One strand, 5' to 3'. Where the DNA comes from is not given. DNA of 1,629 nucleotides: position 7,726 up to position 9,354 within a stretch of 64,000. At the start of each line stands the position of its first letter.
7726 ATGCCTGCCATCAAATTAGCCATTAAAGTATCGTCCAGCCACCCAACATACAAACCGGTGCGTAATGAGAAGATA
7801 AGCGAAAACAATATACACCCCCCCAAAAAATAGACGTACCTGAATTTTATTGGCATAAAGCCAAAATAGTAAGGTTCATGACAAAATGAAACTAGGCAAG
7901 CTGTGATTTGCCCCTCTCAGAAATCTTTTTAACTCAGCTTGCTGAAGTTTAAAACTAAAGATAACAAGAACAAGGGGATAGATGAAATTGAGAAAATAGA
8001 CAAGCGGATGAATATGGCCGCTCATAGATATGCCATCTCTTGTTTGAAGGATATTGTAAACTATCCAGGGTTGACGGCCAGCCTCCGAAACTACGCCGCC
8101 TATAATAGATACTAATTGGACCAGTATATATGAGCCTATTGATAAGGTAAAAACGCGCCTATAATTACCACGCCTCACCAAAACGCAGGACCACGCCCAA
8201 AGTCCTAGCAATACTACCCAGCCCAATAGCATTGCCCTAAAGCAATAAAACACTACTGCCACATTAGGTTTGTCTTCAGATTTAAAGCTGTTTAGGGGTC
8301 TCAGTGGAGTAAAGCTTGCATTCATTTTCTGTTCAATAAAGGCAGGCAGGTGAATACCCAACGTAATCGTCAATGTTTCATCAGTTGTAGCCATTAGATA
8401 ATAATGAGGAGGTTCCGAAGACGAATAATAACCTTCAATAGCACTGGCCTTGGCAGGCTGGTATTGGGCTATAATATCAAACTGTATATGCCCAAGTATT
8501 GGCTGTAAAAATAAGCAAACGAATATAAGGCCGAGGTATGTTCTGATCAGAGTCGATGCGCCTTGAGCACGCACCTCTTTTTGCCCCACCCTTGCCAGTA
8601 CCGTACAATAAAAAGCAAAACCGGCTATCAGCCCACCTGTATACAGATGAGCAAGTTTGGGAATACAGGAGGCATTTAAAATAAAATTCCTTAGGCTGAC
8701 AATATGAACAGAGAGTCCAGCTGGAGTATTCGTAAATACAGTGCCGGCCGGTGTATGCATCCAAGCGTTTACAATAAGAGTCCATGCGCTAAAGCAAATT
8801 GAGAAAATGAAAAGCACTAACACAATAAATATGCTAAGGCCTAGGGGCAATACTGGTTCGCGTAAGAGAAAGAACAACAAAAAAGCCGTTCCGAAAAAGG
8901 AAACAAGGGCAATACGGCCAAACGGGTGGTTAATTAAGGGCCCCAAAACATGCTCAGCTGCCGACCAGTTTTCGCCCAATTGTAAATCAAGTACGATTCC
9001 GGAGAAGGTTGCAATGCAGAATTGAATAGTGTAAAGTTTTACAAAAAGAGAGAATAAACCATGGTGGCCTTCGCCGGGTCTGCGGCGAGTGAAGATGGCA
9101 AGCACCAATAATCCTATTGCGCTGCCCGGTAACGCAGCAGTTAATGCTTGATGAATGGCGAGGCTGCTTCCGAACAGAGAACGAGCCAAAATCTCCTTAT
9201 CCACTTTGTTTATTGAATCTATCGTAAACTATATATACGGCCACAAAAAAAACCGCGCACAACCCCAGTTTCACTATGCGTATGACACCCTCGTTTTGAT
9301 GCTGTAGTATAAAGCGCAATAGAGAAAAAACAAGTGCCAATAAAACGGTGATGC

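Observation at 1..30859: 31-kb glycan/glycolipid export locus with an enzyme set that matches no characterised pathway I recognise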

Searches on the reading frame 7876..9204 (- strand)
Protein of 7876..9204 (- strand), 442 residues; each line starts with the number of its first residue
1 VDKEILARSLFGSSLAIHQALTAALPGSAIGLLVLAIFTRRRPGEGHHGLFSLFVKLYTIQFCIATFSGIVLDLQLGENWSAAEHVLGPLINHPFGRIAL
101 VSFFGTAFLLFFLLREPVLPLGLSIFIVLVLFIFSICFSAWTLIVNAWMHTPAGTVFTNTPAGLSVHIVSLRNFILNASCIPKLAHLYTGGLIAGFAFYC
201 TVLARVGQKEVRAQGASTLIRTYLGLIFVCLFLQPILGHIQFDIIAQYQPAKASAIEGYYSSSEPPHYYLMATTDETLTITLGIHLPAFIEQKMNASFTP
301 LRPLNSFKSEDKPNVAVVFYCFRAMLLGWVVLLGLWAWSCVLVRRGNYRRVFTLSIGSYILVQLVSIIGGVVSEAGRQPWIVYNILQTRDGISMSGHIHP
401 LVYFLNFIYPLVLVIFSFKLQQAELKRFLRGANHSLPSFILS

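Call 3: search_protein_families(library=pfam, proteins=[window:7876-9204:-], max_evalue=0.01)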
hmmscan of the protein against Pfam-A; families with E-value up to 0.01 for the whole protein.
window:7876-9204:- (442 aa): 1 family
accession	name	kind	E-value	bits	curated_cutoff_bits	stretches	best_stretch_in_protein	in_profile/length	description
PF01654.22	Cyt_bd_oxida_I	-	3.6e-58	197.6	26.2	1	6-418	1-408/418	Cytochrome bd terminal oxidase subunit I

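Call 25: search_protein_families(library=pfam, proteins=[L030:3790-4899:-, L049:14963-15964:+, L041:16193-17446:-, L041:14680-16077:+, L040:7284-8495:-, L059:16052-17743:+, L083:17101-18432:+, L021:1069-2301:+], max_evalue=0.01)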
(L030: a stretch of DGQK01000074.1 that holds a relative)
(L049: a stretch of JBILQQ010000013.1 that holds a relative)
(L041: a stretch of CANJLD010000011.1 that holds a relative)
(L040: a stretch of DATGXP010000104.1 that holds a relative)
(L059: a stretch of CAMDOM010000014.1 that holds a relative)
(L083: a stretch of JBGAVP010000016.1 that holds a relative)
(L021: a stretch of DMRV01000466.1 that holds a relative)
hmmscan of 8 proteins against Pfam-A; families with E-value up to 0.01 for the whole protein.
L030:3790-4899:- (369 aa): 1 family
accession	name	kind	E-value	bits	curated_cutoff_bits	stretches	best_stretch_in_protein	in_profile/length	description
PF01040.23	UbiA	-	2.8e-15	56.7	34.2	1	61-294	3-227/250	UbiA prenyltransferase family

L049:14963-15964:+ (333 aa): 2 families
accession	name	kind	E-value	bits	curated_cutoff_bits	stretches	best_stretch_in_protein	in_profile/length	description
PF13472.12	Lipase_GDSL_2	-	0.00094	20.2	32.9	0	97-160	2-70/178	GDSL-like Lipase/Acylhydrolase family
PF00657.28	Lipase_GDSL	-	0.0065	17.1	23.6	0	254-324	139-207/208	GDSL-like Lipase/Acylhydrolase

L041:16193-17446:- (417 aa): 3 families
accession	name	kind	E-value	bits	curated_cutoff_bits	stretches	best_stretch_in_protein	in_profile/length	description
PF13472.12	Lipase_GDSL_2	-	1.1e-07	33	32.9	1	167-244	2-79/178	GDSL-like Lipase/Acylhydrolase family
PF00657.28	Lipase_GDSL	-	2.3e-06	28.3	23.6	1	164-240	1-89/208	GDSL-like Lipase/Acylhydrolase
PF25182.1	NonGDSL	-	0.00017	21.4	80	1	158-239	24-106/220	Non-GDSL lipase-like family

L041:14680-16077:+ (465 aa): 3 families
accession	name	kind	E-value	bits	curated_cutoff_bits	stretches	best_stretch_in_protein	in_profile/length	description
PF04055.27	Radical_SAM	-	3.1e-18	66.9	29.5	1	137-300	5-165/166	Radical SAM superfamily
PF13186.11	SPASM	-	6.8e-10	39.5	21.5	1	38-100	1-66/67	Iron-sulfur cluster-binding domain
PF00961.24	LAGLIDADG_1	-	0.0046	18.3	23.1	0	223-276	35-89/102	LAGLIDADG endonuclease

L040:7284-8495:- (403 aa): 0 families

L059:16052-17743:+ (563 aa): 0 families

L083:17101-18432:+ (443 aa): 1 family
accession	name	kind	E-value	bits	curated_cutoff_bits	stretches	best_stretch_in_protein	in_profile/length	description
PF13472.12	Lipase_GDSL_2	-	0.0097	16.9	32.9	0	183-244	2-70/178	GDSL-like Lipase/Acylhydrolase family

L021:1069-2301:+ (410 aa): 3 families
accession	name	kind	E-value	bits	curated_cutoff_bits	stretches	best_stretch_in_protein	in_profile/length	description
PF13469.12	Sulfotransfer_3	-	9.8e-39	134.3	27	1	113-358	1-213/216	Sulfotransferase family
PF00685.33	Sulfotransfer_1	-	3e-05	24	22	1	112-368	2-191/255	Sulfotransferase domain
PF17784.7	Sulfotransfer_4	-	0.00014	22.2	22.8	0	256-288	78-110/215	Sulfotransferase domain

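Call 29: find_homologous_proteins(query=window:7876-9204:-, max_evalue=1e-10)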
Query window:7876-9204:- (442 aa): 141 proteins with E <= 1e-10 among 8000 candidates; the best 120 are listed.
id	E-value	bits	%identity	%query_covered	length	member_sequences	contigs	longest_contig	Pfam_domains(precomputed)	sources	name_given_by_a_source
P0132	2.7e-36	144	27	89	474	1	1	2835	PF01654.23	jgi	jgi:cytochrome bd ubiquinol oxidase subunit I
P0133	2.1e-32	131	28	95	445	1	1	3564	PF01654.23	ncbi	ncbi:MAG: cytochrome ubiquinol oxidase subunit I [Acidobacteriota bacterium]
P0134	2.1e-29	121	28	89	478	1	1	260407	PF01654.23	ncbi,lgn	-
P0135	2.2e-27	114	26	95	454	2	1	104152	PF01654.23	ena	-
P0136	2.2e-27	114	28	98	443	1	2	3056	PF01654.23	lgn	-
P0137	6.5e-27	113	28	89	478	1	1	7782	PF01654.23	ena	-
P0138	7.6e-27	113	27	89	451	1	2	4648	PF01654.23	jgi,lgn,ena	-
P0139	1.3e-26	112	28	89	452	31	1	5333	PF01654.23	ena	-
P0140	2.0e-26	111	25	95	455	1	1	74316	PF01654.23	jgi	jgi:cytochrome d ubiquinol oxidase subunit I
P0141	3.1e-26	111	30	89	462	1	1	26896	PF01654.23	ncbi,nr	ncbi:MAG TPA: cytochrome ubiquinol oxidase subunit I [Xanthomonadaceae bacterium]|nr:cytochrome ubiq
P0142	3.4e-26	110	24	95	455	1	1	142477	PF01654.23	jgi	jgi:cytochrome bd ubiquinol oxidase subunit I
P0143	4.3e-26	110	28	90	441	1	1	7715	PF01654.23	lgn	-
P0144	4.5e-26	110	27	88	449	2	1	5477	PF01654.23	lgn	-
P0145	7.1e-26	109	23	94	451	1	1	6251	PF01654.23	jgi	jgi:cytochrome d ubiquinol oxidase subunit I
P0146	8.9e-26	109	26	89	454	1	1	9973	PF01654.23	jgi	jgi:cytochrome bd ubiquinol oxidase subunit I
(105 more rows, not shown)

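Call 30: search_solved_structures(query=window:7876-9204:-, max_evalue=0.001, show_alignments=2)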
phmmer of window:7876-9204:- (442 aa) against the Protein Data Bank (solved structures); distinct sequences matched with E-value up to 0.001: 7.
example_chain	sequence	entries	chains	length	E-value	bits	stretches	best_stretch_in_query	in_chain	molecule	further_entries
7ose_A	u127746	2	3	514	6.1e-17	65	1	51-290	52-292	Cytochrome bd-II ubiquinol oxidase subunit 1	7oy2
6rko_A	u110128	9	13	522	7e-16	61.5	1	48-275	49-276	Cytochrome bd-I ubiquinol oxidase subunit 1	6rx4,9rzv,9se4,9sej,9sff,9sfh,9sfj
5doq_A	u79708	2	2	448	9.1e-16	61.1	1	4-417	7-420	Bd-type quinol oxidase subunit I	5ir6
7d5i_A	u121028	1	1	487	2.3e-15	59.8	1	6-383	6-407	Cytochrome D ubiquinol oxidase subunit 1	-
9r2g_A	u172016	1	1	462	4.7e-13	52.2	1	45-413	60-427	Cytochrome bd menaquinol oxidase subunit I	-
7nkz_A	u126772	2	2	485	6.8e-13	51.6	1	45-383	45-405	Probable integral membrane cytochrome D ubiquinol oxidase (Subunit I) CydA (Cytochrome BD-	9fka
8b4o_A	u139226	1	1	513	1.3e-12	50.7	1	5-383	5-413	Cytochrome BD ubiquinol oxidase subunit I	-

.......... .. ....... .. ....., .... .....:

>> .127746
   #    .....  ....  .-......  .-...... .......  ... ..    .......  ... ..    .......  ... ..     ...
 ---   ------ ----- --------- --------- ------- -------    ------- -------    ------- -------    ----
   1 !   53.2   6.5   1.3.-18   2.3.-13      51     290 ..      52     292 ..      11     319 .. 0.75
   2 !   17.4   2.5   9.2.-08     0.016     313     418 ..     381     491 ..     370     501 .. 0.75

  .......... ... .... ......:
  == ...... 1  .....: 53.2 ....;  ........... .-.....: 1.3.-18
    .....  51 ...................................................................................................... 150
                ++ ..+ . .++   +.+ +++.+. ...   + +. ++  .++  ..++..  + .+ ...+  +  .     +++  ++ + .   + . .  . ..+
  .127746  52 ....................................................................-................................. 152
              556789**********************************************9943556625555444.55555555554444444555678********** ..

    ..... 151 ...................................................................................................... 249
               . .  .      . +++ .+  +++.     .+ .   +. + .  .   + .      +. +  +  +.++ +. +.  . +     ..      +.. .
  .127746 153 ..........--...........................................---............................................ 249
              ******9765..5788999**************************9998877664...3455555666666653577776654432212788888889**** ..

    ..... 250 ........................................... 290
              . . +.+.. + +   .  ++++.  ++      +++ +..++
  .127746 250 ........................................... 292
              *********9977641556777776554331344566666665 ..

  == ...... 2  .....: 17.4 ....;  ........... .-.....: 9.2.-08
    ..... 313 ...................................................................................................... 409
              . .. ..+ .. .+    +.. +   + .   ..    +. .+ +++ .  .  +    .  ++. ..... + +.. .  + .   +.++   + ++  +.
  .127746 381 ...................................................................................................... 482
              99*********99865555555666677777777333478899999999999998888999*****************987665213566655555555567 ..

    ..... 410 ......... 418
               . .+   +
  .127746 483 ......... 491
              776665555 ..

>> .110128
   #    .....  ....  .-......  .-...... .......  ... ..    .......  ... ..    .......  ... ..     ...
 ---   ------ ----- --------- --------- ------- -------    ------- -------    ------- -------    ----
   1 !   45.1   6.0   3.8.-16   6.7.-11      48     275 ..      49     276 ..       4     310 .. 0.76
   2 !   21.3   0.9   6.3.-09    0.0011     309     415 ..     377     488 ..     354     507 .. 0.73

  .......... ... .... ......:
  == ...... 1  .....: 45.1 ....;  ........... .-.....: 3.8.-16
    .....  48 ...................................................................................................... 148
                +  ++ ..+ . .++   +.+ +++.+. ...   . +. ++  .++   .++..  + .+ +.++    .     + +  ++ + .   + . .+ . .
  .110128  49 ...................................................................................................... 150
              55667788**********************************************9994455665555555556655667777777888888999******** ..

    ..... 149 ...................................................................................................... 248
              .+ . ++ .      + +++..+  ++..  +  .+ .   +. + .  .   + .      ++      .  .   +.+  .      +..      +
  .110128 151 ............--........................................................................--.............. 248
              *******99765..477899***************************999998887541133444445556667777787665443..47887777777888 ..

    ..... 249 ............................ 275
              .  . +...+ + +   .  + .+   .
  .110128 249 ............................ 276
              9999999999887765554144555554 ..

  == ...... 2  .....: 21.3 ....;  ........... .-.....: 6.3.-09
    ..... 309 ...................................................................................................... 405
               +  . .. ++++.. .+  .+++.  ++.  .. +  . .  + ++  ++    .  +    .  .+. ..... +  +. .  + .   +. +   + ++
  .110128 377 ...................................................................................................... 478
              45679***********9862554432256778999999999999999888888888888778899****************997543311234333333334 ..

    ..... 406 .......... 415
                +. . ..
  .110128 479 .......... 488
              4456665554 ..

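Call 42: search_protein_families(library=ncbifam, proteins=[L040:7284-8495:-], max_evalue=0.01)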
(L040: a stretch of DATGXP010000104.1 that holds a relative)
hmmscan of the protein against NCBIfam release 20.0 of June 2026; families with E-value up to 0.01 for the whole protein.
L040:7284-8495:- (403 aa): 0 families

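Call 64: search_protein_families(library=pfam, proteins=[L060:16387-17358:+, L051:16013-17068:+, L072:13892-14701:-, L082:3718-5325:+, L039:13914-15014:-, L046:5344-6255:+], max_evalue=0.01)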
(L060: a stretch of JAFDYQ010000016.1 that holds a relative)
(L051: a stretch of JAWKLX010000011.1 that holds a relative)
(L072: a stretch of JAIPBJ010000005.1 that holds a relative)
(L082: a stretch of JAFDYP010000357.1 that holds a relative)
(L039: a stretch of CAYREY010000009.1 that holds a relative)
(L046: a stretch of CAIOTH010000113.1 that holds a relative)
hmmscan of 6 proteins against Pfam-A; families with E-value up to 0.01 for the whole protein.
L060:16387-17358:+ (323 aa): 1 family
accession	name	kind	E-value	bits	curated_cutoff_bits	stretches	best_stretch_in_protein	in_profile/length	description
PF00487.30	FA_desaturase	-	2.5e-22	80.3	29.7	1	63-303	3-244/253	Fatty acid desaturase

L051:16013-17068:+ (351 aa): 0 families

L072:13892-14701:- (269 aa): 3 families
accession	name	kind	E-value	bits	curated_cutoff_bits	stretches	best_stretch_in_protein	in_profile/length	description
PF13621.12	Cupin_8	-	2.8e-43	149.1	27.4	1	24-247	3-247/252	Cupin-like domain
PF02373.28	JmjC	-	0.00016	22.5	24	1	139-244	2-112/114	JmjC domain, hydroxylase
PF08007.18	JmjC_2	-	0.0089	16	22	0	206-244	78-117/127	JmjC domain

L082:3718-5325:+ (535 aa): 0 families

L039:13914-15014:- (366 aa): 2 families
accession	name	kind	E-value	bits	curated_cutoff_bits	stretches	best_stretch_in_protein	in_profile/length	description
PF04488.21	Gly_transf_sug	-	8.6e-07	30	23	1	181-213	55-87/93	Glycosyltransferase sugar-binding region containing DXD motif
PF05704.18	Caps_synth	-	5.4e-05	23.2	24.5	1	170-210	101-141/278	Capsular polysaccharide synthesis protein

L046:5344-6255:+ (303 aa): 1 family
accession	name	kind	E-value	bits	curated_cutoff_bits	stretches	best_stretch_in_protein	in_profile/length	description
PF01501.26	Glyco_transf_8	-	0.00014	22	24.3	1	81-161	83-169/253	Glycosyl transferase family 8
